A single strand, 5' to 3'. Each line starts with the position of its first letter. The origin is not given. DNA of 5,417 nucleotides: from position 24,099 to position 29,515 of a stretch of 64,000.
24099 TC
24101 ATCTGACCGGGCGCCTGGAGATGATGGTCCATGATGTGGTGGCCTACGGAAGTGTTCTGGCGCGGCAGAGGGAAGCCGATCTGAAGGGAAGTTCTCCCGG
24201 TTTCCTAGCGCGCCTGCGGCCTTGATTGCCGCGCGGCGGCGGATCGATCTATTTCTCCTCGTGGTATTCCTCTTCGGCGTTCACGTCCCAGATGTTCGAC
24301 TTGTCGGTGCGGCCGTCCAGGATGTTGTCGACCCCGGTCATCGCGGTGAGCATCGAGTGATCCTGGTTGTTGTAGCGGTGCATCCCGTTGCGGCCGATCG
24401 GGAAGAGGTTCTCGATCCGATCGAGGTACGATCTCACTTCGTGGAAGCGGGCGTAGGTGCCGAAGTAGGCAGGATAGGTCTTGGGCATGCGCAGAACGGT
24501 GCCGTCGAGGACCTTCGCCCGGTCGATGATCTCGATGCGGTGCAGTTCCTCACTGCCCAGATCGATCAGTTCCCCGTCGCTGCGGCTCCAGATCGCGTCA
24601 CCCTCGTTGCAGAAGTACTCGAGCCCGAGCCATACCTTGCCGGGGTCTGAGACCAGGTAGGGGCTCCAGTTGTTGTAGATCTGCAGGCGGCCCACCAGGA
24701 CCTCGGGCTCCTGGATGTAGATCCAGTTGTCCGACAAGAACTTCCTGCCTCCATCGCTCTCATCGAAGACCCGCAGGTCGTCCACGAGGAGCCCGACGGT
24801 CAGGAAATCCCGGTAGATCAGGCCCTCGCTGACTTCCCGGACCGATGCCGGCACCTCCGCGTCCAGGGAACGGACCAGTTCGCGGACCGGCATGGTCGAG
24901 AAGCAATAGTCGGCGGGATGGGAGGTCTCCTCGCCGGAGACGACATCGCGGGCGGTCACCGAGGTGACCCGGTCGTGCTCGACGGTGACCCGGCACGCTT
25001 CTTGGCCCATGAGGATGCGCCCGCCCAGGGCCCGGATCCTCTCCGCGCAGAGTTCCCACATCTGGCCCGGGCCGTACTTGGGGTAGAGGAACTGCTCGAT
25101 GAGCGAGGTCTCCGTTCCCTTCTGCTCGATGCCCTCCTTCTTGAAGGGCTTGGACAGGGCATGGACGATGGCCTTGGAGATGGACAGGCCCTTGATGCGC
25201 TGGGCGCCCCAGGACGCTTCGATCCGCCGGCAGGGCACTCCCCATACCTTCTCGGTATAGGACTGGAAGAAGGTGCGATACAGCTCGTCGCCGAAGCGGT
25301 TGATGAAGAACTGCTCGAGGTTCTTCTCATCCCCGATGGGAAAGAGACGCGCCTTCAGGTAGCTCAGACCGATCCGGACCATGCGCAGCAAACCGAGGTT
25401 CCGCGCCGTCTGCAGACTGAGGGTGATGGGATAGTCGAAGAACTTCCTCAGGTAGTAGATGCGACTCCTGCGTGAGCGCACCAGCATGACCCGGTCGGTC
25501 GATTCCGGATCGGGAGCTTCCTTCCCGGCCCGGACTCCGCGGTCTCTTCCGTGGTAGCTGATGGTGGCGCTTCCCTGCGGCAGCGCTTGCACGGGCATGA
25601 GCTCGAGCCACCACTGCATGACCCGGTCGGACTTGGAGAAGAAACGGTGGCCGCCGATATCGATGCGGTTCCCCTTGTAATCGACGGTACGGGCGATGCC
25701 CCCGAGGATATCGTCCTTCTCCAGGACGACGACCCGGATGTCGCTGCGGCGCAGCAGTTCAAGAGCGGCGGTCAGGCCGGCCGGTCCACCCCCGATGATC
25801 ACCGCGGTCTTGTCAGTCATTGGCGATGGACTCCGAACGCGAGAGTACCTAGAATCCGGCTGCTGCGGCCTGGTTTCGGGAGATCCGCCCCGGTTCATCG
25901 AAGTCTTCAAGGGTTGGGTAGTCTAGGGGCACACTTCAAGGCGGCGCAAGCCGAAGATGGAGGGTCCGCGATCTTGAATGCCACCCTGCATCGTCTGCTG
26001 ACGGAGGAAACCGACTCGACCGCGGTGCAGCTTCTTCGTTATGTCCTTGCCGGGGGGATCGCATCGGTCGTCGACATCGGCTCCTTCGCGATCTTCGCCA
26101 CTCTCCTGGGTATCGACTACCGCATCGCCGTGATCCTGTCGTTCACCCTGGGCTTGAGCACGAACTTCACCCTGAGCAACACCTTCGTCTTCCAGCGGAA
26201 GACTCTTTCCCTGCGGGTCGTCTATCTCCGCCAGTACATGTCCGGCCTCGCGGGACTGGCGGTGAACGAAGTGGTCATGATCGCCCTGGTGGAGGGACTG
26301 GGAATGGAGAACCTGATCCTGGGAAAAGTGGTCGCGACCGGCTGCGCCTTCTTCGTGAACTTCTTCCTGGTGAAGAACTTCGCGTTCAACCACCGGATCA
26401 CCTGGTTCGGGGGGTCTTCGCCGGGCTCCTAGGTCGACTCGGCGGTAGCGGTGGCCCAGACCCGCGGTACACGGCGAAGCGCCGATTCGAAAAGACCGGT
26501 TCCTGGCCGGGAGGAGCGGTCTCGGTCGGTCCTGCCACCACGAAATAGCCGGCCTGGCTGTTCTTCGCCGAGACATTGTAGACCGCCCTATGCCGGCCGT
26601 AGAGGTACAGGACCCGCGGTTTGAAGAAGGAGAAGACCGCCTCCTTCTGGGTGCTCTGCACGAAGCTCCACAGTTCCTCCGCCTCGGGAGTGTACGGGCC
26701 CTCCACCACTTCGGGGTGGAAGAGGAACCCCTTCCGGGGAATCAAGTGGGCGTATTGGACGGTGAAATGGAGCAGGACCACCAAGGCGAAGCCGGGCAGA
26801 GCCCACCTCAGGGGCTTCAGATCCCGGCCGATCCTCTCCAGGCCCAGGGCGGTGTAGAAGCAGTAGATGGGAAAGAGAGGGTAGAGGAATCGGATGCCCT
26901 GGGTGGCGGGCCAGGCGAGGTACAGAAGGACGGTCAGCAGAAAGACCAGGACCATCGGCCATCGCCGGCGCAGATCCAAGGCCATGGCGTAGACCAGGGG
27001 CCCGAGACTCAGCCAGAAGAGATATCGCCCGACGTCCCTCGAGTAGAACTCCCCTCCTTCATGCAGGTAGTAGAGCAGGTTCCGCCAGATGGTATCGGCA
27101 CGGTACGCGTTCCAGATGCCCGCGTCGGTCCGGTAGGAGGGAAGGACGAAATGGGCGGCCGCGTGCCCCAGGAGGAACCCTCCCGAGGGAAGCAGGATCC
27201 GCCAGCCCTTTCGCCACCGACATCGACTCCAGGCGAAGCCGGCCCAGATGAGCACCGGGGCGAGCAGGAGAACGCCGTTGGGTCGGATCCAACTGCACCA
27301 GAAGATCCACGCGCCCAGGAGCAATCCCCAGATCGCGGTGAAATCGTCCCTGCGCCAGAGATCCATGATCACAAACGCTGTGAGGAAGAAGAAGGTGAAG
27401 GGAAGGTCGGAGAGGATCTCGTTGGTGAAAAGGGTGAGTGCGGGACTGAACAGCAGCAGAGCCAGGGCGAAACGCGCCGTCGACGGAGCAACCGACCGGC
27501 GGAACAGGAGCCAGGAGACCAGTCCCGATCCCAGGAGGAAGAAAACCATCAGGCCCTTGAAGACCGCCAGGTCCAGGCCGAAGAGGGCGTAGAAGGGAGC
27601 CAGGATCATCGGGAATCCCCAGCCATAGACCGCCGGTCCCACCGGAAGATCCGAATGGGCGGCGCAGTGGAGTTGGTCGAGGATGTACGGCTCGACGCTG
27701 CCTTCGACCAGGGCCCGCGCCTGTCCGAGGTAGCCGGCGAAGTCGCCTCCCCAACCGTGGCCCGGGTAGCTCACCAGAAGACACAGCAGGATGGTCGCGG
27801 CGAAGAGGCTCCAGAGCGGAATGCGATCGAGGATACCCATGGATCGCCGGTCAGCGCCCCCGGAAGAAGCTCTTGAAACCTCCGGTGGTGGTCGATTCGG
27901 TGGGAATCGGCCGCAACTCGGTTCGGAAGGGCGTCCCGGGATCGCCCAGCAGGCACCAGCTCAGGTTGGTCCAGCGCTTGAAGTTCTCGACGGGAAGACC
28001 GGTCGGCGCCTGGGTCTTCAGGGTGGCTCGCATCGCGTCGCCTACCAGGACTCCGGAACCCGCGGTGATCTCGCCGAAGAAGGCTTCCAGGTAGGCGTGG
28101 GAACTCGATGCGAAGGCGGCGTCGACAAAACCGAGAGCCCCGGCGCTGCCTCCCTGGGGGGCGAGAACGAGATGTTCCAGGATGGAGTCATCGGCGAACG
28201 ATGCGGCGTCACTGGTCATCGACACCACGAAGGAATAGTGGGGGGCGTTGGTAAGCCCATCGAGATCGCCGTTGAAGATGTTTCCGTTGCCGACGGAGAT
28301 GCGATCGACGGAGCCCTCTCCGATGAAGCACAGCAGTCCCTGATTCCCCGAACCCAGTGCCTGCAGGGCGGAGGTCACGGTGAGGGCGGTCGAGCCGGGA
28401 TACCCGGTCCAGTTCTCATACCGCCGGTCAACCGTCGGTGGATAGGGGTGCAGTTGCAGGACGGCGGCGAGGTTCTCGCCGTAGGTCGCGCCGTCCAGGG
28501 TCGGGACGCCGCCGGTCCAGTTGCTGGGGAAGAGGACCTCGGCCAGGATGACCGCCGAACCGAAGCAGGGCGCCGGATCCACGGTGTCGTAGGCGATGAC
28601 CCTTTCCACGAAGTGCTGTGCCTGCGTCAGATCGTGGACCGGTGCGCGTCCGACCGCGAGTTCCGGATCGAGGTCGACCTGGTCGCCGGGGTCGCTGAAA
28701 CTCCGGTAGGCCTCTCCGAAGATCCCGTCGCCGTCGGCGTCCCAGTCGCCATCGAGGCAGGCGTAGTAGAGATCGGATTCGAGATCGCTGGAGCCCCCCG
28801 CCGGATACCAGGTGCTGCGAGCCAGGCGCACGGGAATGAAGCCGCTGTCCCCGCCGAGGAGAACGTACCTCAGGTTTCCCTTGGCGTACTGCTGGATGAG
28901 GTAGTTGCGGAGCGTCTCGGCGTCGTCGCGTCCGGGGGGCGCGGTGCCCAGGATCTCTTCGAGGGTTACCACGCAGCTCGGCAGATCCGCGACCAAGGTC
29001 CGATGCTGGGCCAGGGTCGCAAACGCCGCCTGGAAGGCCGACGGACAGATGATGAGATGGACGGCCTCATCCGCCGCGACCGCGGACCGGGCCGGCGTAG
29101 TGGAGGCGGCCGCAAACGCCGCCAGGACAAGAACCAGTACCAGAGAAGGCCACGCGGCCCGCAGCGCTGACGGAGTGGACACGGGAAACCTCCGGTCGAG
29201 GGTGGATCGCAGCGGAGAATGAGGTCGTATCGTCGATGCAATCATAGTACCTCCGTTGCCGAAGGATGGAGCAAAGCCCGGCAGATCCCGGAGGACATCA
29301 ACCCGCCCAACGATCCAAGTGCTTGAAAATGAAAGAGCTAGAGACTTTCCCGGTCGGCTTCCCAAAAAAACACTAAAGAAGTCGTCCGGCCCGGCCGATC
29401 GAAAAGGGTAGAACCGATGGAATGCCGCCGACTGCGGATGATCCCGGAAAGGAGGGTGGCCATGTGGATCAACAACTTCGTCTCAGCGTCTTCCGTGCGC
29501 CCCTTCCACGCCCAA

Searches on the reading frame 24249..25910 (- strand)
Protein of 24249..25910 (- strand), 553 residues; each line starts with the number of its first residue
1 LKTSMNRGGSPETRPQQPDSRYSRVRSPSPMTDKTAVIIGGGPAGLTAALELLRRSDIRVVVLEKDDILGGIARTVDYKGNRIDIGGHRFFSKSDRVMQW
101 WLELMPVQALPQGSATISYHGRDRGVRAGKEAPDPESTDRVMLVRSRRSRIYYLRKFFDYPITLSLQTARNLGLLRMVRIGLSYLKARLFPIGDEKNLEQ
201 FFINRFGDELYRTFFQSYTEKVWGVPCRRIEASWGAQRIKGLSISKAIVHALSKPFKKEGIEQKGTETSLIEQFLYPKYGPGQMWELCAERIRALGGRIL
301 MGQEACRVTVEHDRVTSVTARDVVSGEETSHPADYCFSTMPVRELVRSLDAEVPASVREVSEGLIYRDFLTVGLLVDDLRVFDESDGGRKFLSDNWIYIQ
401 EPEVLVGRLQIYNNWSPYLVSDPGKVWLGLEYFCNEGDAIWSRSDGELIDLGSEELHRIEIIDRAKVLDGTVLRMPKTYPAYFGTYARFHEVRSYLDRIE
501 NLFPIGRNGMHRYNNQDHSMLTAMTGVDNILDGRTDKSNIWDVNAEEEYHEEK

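Call 77: search_protein_families(library=pfam, proteins=[window:24249-25910:-], max_evalue=0.0001)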
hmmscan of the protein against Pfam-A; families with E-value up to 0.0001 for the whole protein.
window:24249-25910:- (553 aa): 6 families
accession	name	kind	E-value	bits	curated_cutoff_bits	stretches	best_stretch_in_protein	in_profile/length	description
PF01593.30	Amino_oxidase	-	6.6e-15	55.8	19.8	1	44-377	2-292/443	Flavin containing amine oxidoreductase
PF13450.12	NAD_binding_8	-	3.3e-14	53.3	21.9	1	38-101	1-65/68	NAD(P)-binding Rossmann-like domain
PF01266.30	DAO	-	1.1e-07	32.1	27.9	1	36-70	2-35/353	FAD dependent oxidoreductase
PF12831.13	FAD_oxidored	-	3.1e-06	27.2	27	0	37-73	3-38/416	FAD dependent oxidoreductase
PF00890.30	FAD_binding_2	-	2.8e-05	23.9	20.4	1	36-71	2-36/414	FAD binding domain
PF01946.23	Thi4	-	4e-05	23.4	26.2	1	36-71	20-55/235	Thi4 family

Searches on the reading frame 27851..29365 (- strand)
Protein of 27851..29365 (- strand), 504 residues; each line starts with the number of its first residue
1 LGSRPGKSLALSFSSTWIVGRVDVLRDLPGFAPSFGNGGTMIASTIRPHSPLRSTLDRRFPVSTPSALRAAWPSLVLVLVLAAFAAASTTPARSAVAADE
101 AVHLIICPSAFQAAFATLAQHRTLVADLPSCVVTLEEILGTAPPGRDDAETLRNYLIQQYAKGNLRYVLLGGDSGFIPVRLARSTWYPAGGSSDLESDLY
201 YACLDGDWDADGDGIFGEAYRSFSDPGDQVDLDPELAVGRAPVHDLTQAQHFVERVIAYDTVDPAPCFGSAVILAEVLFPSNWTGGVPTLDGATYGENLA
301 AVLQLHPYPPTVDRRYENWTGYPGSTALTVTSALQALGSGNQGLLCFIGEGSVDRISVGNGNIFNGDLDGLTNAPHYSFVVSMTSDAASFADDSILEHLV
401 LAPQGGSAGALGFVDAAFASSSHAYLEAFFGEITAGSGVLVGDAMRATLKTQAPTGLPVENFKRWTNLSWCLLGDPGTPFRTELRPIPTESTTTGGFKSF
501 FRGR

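Call 77: search_protein_families(library=pfam, proteins=[window:27851-29365:-], max_evalue=0.0001)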
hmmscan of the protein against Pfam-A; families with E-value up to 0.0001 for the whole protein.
window:27851-29365:- (504 aa): 1 family
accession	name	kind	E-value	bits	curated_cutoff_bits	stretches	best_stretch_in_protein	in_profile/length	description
PF01364.23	Peptidase_C25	-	1.4e-45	156.6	23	1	104-478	2-372/374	Peptidase family C25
